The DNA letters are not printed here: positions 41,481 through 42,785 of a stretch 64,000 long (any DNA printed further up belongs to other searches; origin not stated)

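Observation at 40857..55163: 15-gene import-and-activate cluster for an unknown hydroxyacyl ester (PHB-oligomer-like) substrate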

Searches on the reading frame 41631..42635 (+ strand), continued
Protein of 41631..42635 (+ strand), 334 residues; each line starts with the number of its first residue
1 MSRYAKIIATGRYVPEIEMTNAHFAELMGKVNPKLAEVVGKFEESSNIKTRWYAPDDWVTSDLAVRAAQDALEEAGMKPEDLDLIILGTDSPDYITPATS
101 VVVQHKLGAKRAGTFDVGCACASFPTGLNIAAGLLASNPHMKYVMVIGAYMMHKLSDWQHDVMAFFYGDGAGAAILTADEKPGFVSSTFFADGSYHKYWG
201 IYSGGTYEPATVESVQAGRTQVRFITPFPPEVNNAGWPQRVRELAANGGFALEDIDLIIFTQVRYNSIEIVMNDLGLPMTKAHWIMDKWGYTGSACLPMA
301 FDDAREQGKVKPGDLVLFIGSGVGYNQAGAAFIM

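Call 50: fold_search(model_id=the predicted structure, library=pdb)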
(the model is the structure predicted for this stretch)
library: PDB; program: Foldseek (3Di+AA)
matches with E <= 10: 1436; with E <= 0.001: 1053
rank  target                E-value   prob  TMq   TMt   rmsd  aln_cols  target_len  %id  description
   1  4dfe_D                9.7e-35  1.00  0.84  0.87   4.6       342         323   28  Crystal structure of 3-oxoacyl-[acyl-carrier-protein] synthase III from Burkholderia xenovorans (released 2012-02-08)
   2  4dfe_A                1.7e-34  1.00  0.83  0.86   4.5       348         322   28  Crystal structure of 3-oxoacyl-[acyl-carrier-protein] synthase III from Burkholderia xenovorans (released 2012-02-08)
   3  4ryb_A                8.8e-34  1.00  0.86  0.89   2.9       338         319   30  Crystal structure of beta-ketoacyl-ACP synthase III (FabH) from Neisseria meningitidis (released 2014-12-31)
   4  6x7r                  8.8e-34  1.00  0.85  0.89   3.3       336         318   28  E. coli beta-ketoacyl-[acyl carrier protein] synthase III (FabH) in complex with oxa(dethia)-coenzyme A (released 2021-06-02)
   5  4dfe_B                1.3e-33  1.00  0.84  0.87   4.5       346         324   28  Crystal structure of 3-oxoacyl-[acyl-carrier-protein] synthase III from Burkholderia xenovorans (released 2012-02-08)
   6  2ebd_B                3.2e-33  1.00  0.83  0.90   2.8       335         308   28  Crystal structure of 3-oxoacyl-[acyl-carrier-protein] synthase III from Aquifex aeolicus VF5 (released 2007-08-14)
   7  8vd9                  4.1e-33  1.00  0.83  0.88   4.3       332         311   28  Crystal structure of Bacillus subtilis FabHA, beta-ketoacyl carrier protein synthase III (released 2024-02-14)
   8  4ylt                  5.7e-33  1.00  0.83  0.89   3.4       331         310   28  Crystal structure of beta-ketoacyl-ACP synthase III (FabH) from Yersinia pestis (released 2015-04-08)
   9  2ebd_A                9.6e-33  1.00  0.83  0.89   3.4       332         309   29  Crystal structure of 3-oxoacyl-[acyl-carrier-protein] synthase III from Aquifex aeolicus VF5 (released 2007-08-14)
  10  4z19                  1.5e-32  1.00  0.81  0.87   4.8       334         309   28  Crystal structure of beta-ketoacyl-ACP synthase III (FabH) from Yersinia pestis with acetylated active site cysteine (released 2015-05-20)
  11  9ka5                  2.9e-32  1.00  0.85  0.89   3.3       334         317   28  Crystal structure of beta-ketoacyl-ACP synthase FabH C112Q from E. coli (released 2025-09-10)
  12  1ebl_A                3.3e-32  1.00  0.83  0.87   4.6       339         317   28  THE 1.8 A CRYSTAL STRUCTURE AND ACTIVE SITE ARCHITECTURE OF BETA-KETOACYL-[ACYL CARRIER PROTEIN] SYNTHASE III (FABH) F (released 2000-02-11)
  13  8vdb_D                4.3e-32  1.00  0.81  0.83   4.8       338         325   26  Crystal structure of Bacillus subtilis FabHB, beta-ketoacyl carrier protein synthase III (released 2024-02-14)
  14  1hn9_A                4.9e-32  1.00  0.84  0.88   3.5       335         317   29  CRYSTAL STRUCTURE OF BETA-KETOACYL-ACP SYNTHASE III (released 2000-12-27)
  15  4x0o_A                6.3e-32  1.00  0.87  0.81   2.8       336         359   28  Beta-ketoacyl-(acyl carrier protein) synthase III-2 (FabH2) from Vibrio cholerae soaked with Acetyl-CoA (released 2014-12-03)
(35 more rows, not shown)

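Call 51: find_encoding_contigs(protein=P0150, flank=10000, max_places=2)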
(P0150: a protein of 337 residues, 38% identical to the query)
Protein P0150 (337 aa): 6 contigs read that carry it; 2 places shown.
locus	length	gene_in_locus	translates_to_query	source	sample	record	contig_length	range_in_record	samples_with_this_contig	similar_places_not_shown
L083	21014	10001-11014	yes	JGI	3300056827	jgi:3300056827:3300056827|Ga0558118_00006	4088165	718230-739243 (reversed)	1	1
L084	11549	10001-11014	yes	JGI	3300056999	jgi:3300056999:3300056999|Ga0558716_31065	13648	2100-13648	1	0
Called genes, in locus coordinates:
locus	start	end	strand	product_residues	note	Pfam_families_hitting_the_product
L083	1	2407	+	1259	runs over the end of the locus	PF02494:HYR (faint)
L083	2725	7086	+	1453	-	PF13620:CarboxypepD_reg (faint), PF00963:Cohesin (weak)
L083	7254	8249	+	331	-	PF25539:Bestrophin_2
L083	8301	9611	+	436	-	PF02550:AcetylCoA_hydro (weak), PF13336:AcetylCoA_hyd_C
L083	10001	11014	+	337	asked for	PF08545:ACP_syn_III, PF08541:ACP_syn_III_C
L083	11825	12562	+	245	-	-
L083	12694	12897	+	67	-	-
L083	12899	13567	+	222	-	PF12710:HAD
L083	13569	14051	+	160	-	-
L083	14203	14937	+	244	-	PF27765:UCP032817-like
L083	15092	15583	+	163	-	-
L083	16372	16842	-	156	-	PF19780:DUF6265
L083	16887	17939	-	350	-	PF02775:TPP_enzyme_C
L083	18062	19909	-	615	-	PF01558:POR, PF01855:POR_N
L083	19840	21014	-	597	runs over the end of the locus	PF14691:Fer4_20, PF13738:Pyr_redox_3 (faint), PF00070:Pyr_redox (faint), PF07992:Pyr_redox_2, PF12838:Fer4_7, PF00037:Fer4 (weak)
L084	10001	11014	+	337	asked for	PF08545:ACP_syn_III, PF08541:ACP_syn_III_C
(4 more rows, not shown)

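Call 52: find_encoding_contigs(protein=P0281, flank=10000, max_places=2)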
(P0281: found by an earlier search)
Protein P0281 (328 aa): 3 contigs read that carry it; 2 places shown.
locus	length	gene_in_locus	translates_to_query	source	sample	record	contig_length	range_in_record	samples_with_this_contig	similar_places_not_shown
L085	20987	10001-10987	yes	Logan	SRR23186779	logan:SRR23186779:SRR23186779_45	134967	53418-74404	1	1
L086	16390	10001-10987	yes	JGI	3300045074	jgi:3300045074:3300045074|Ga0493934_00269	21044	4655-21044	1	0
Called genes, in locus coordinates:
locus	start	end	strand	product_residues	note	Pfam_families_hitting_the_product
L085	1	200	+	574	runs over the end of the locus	-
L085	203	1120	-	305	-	PF06745:ATPase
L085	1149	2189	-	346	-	PF13487:HD_5, PF01966:HD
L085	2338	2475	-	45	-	-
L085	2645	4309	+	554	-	-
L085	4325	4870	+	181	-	PF14512:TM1586_NiRdase (faint), PF00881:Nitroreductase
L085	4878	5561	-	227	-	PF01381:HTH_3, PF12844:HTH_19, PF13560:HTH_31, PF00717:Peptidase_S24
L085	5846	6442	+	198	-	PF01510:Amidase_2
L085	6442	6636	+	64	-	PF07872:DUF1659 (weak)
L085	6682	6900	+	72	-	PF11148:DUF2922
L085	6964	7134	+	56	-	PF12841:YvrJ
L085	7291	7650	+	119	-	-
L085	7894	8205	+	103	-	PF01022:HTH_5 (weak), PF13601:HTH_34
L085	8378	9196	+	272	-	PF00561:Abhydrolase_1, PF12146:Hydrolase_4, PF12697:Abhydrolase_6, PF03096:Ndr (weak)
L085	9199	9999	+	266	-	PF00561:Abhydrolase_1, PF12146:Hydrolase_4, PF12697:Abhydrolase_6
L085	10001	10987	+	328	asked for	PF08392:FAE1_CUT1_RppA (weak), PF08545:ACP_syn_III, PF08541:ACP_syn_III_C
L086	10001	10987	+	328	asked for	PF08392:FAE1_CUT1_RppA (weak), PF08545:ACP_syn_III, PF08541:ACP_syn_III_C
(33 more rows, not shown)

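Call 56: find_encoding_contigs(protein=P0125, flank=10000, max_places=1)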
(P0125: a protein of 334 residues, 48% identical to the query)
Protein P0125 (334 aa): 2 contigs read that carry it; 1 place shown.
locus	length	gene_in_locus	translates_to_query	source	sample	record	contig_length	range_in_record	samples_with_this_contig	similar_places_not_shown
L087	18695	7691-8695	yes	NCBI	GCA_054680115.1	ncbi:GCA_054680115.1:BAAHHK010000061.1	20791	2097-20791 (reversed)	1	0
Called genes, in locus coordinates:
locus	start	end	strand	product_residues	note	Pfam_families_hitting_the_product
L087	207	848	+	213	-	PF01797:Y1_Tnp (weak)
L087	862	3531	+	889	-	PF03704:BTAD, PF00515:TPR_1 (faint), PF07719:TPR_2 (faint), PF13374:TPR_10 (faint), PF13191:AAA_16 (weak), PF17874:TPR_MalT, PF13424:TPR_12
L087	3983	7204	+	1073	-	PF13401:AAA_22 (weak), PF25873:WHD_MalT, PF17874:TPR_MalT (weak), PF13424:TPR_12, PF03704:BTAD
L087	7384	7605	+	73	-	-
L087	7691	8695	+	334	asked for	PF08545:ACP_syn_III, PF08541:ACP_syn_III_C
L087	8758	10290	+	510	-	PF00501:AMP-binding, PF13193:AMP-binding_C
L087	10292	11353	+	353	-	PF00561:Abhydrolase_1, PF12146:Hydrolase_4, PF12697:Abhydrolase_6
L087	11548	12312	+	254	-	PF00106:adh_short, PF08659:KR, PF13561:adh_short_C2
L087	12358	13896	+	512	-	PF00501:AMP-binding, PF13193:AMP-binding_C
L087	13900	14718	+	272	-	PF00561:Abhydrolase_1, PF12146:Hydrolase_4, PF12697:Abhydrolase_6, PF00326:Peptidase_S9 (faint), PF03959:FSH1 (weak)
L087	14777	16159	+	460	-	PF13433:Peripla_BP_5, PF13458:Peripla_BP_6, PF01094:ANF_receptor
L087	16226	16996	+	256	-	PF00005:ABC_tran, PF13304:AAA_21 (faint), PF12399:BCA_ABC_TP_C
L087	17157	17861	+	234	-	PF02463:SMC_N (faint), PF00005:ABC_tran, PF13304:AAA_21 (faint)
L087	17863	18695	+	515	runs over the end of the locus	PF02653:BPD_transp_2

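Call 57: find_encoding_contigs(protein=P0135, flank=10000, max_places=1)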
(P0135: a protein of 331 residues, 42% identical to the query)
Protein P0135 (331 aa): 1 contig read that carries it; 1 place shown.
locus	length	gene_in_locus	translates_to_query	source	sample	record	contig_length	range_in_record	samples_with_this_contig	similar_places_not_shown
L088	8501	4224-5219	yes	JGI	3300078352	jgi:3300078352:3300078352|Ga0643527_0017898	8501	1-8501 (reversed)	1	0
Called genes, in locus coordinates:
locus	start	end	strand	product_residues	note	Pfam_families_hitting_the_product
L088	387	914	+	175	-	PF12802:MarR_2 (weak), PF13463:HTH_27 (weak), PF01047:MarR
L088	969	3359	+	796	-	PF13620:CarboxypepD_reg, PF13715:CarbopepD_reg_2, PF07715:Plug, PF00593:TonB_dep_Rec_b-barrel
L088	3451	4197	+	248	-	PF00106:adh_short, PF01370:Epimerase, PF08659:KR, PF13561:adh_short_C2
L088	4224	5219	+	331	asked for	PF08545:ACP_syn_III, PF08541:ACP_syn_III_C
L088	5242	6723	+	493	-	PF00474:SSF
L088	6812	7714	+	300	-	PF03096:Ndr (weak), PF00561:Abhydrolase_1, PF12146:Hydrolase_4, PF12697:Abhydrolase_6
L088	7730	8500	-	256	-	?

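Call 59: list_cluster_members(proteins=[P0136, P0137, P0142, P0143, P0151, P0152, P0240, P0134, P0130, P0153])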
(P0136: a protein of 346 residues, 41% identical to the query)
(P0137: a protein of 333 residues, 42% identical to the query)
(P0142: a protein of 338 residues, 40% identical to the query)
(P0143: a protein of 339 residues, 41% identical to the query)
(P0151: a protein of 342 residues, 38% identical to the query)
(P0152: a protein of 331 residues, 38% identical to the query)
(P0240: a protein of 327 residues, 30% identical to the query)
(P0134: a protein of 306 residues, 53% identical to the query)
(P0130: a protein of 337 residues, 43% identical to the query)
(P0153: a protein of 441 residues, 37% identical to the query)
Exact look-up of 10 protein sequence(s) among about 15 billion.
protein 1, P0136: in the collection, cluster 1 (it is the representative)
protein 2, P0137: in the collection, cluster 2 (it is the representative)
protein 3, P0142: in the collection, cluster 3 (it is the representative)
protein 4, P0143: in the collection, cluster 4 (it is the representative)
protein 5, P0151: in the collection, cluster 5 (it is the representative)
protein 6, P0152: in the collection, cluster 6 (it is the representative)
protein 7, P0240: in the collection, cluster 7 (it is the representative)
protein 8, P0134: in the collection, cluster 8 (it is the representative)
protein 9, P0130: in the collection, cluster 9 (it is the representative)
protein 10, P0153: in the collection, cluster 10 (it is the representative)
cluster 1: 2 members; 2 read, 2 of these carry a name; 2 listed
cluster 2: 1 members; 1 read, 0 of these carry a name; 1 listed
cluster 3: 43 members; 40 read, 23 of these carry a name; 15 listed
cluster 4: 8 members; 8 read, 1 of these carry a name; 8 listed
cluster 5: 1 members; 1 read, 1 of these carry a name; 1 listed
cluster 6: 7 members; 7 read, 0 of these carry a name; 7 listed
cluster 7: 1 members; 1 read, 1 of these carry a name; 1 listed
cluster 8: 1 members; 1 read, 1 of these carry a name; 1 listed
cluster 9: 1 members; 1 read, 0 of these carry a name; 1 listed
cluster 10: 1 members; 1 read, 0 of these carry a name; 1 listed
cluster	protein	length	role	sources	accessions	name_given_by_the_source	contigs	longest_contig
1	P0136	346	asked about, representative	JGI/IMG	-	3-oxoacyl-[acyl-carrier-protein] synthase III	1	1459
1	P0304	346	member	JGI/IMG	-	3-oxoacyl-[acyl-carrier-protein] synthase III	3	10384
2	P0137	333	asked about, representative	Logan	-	-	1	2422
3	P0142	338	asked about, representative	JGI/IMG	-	3-oxoacyl-[acyl-carrier-protein] synthase-3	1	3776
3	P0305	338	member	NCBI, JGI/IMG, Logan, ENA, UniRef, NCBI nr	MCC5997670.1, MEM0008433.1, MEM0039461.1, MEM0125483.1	3-oxoacyl-ACP synthase III family protein [Thermofilum sp.] | 3-oxoacyl-[acyl-carrier-protein] synthase-3 | 3-oxoacyl-ACP synthase III family protein n=1 Tax=Thermofilum sp. TaxID=1961369 ...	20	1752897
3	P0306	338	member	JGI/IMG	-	3-oxoacyl-[acyl-carrier-protein] synthase-3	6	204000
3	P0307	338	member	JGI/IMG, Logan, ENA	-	3-oxoacyl-[acyl-carrier-protein] synthase-3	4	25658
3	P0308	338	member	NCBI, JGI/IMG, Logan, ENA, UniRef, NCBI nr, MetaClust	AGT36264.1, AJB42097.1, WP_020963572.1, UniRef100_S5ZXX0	hypothetical protein N186_09645 [Thermofilum adornatum] | Ketoacyl-ACP synthase III n=2 Tax=Thermofilum adornatum TaxID=1365176 RepID=S5ZXX0_9CREN | ketoacyl-ACP synthase III [Thermofilum adornatum]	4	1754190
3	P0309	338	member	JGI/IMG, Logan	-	3-oxoacyl-[acyl-carrier-protein] synthase-3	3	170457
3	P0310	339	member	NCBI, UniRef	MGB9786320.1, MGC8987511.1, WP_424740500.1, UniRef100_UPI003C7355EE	MAG: 3-oxoacyl-ACP synthase III family protein [Infirmifilum uzonense] | 3-oxoacyl-ACP synthase III family protein n=1 Tax=Infirmifilum uzonense TaxID=1550241 ...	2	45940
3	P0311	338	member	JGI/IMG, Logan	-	3-oxoacyl-[acyl-carrier-protein] synthase-3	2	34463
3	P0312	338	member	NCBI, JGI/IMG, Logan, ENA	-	3-oxoacyl-[acyl-carrier-protein] synthase-3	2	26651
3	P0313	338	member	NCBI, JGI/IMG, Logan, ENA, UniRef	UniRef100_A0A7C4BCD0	Ketoacyl-ACP synthase III n=1 Tax=Thermofilum pendens TaxID=2269 RepID=A0A7C4BCD0_THEPE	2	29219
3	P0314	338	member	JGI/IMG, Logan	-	3-oxoacyl-[acyl-carrier-protein] synthase-3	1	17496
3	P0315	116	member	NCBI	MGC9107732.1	MAG: 3-oxoacyl-[acyl-carrier-protein] synthase III C-terminal domain-containing protein, ...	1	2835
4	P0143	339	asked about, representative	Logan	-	-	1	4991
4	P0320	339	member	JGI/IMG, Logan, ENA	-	-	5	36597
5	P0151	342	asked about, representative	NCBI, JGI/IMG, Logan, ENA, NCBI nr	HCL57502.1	MAG TPA: hypothetical protein DHW82_10905 [Spirochaetia bacterium] | hypothetical protein [Spirochaetia bacterium]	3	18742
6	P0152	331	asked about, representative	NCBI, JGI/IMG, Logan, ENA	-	-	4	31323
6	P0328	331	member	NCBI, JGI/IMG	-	-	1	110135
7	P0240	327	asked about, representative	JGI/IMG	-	3-oxoacyl-[acyl-carrier-protein] synthase-3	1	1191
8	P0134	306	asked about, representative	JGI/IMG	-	3-oxoacyl-[acyl-carrier-protein] synthase-3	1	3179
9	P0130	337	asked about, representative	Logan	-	-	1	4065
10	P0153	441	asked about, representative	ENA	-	-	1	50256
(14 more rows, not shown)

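Call 60: find_encoding_contigs(protein=P0308, flank=10000, max_places=1)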
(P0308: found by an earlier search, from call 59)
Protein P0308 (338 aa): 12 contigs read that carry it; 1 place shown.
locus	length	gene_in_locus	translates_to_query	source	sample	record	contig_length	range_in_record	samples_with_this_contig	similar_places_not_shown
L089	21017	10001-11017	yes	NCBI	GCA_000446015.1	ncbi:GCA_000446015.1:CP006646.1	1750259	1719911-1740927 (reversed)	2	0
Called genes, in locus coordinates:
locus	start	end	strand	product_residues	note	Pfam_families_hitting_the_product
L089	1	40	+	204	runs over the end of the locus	PF05708:Peptidase_C92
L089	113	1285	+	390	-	PF00108:Thiolase_N, PF08392:FAE1_CUT1_RppA (weak), PF08545:ACP_syn_III (faint), PF02803:Thiolase_C, PF22691:Thiolase_C_1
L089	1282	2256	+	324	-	PF00106:adh_short, PF08659:KR, PF13561:adh_short_C2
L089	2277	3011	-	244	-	PF24279:HVO_2525_N, PF04967:HTH_10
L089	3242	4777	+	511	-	PF00501:AMP-binding, PF13193:AMP-binding_C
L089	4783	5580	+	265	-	PF00561:Abhydrolase_1, PF12146:Hydrolase_4, PF12697:Abhydrolase_6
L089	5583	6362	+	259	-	PF00561:Abhydrolase_1, PF12146:Hydrolase_4, PF12697:Abhydrolase_6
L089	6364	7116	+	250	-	PF00005:ABC_tran, PF13304:AAA_21 (faint), PF12399:BCA_ABC_TP_C (weak)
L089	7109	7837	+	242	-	PF00005:ABC_tran, PF13304:AAA_21 (weak)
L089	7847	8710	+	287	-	PF02653:BPD_transp_2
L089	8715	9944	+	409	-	PF02653:BPD_transp_2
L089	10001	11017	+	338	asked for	PF00108:Thiolase_N (faint), PF08545:ACP_syn_III, PF08541:ACP_syn_III_C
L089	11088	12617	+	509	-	PF13458:Peripla_BP_6, PF13433:Peripla_BP_5, PF01094:ANF_receptor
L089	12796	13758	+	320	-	PF00389:2-Hacid_dh, PF02826:2-Hacid_dh_C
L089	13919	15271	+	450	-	PF04348:LppC, PF13433:Peripla_BP_5, PF13458:Peripla_BP_6, PF01094:ANF_receptor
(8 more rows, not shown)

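Call 61: find_encoding_contigs(protein=P0151, flank=10000, max_places=1)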
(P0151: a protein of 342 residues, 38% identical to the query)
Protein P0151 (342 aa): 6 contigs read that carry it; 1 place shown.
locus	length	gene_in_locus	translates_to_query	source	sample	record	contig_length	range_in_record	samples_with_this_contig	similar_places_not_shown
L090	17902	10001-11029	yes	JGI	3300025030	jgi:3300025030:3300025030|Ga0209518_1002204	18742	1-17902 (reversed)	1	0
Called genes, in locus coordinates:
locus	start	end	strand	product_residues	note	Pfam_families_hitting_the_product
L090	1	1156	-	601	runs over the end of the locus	-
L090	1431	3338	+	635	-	PF01436:NHL (faint), PF08450:SGL (faint), PF25021:TEN_NHL (faint), PF22807:TrAA12 (faint)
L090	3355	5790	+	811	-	PF13185:GAF_2 (faint), PF07228:SpoIIE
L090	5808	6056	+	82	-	-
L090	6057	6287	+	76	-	PF01052:FliMN_C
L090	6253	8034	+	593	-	PF02154:FliM, PF14841:FliG_M, PF01706:FliG_C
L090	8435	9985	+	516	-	PF00501:AMP-binding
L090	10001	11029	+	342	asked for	PF08545:ACP_syn_III, PF08541:ACP_syn_III_C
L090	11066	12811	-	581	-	PF02771:Acyl-CoA_dh_N, PF02770:Acyl-CoA_dh_M, PF00441:Acyl-CoA_dh_1, PF22924:ACOX_C_alpha1 (faint), PF08028:Acyl-CoA_dh_2, PF00441:Acyl-CoA_dh_1, PF12186:AcylCoA_dehyd_C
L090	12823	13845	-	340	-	PF01012:ETF, PF00766:ETF_alpha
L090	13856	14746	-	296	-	PF01012:ETF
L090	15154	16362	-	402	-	PF00162:PGK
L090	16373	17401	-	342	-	PF00044:Gp_dh_N, PF02800:Gp_dh_C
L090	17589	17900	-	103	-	?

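Call 71: find_encoding_contigs(protein=P0328, flank=10000, max_places=1)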
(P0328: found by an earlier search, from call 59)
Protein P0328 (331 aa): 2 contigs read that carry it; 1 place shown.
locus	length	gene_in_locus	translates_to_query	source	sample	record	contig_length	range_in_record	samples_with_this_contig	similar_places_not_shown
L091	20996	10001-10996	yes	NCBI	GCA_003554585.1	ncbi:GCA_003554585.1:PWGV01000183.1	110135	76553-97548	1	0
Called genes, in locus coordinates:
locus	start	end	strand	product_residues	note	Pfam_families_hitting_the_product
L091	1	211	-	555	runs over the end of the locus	PF05226:CHASE2, PF00211:Guanylate_cyc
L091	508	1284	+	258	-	-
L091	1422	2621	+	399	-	PF12836:HHH_3 (weak)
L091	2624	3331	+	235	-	PF13566:DUF4130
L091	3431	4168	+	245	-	PF00106:adh_short, PF08659:KR, PF13561:adh_short_C2, PF23441:SDR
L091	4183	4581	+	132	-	-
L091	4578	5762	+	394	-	PF13433:Peripla_BP_5, PF13458:Peripla_BP_6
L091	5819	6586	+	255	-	PF13476:AAA_23 (weak), PF00005:ABC_tran, PF13304:AAA_21 (weak), PF12399:BCA_ABC_TP_C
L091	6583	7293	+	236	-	PF09818:ABC_ATPase (faint), PF02463:SMC_N (faint), PF00005:ABC_tran, PF13304:AAA_21 (faint)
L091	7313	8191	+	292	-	PF02653:BPD_transp_2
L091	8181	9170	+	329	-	PF02653:BPD_transp_2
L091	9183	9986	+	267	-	PF00561:Abhydrolase_1, PF12146:Hydrolase_4, PF12697:Abhydrolase_6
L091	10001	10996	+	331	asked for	PF00108:Thiolase_N, PF08545:ACP_syn_III, PF08541:ACP_syn_III_C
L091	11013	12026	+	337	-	PF08545:ACP_syn_III, PF08541:ACP_syn_III_C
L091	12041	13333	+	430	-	PF02550:AcetylCoA_hydro, PF13336:AcetylCoA_hyd_C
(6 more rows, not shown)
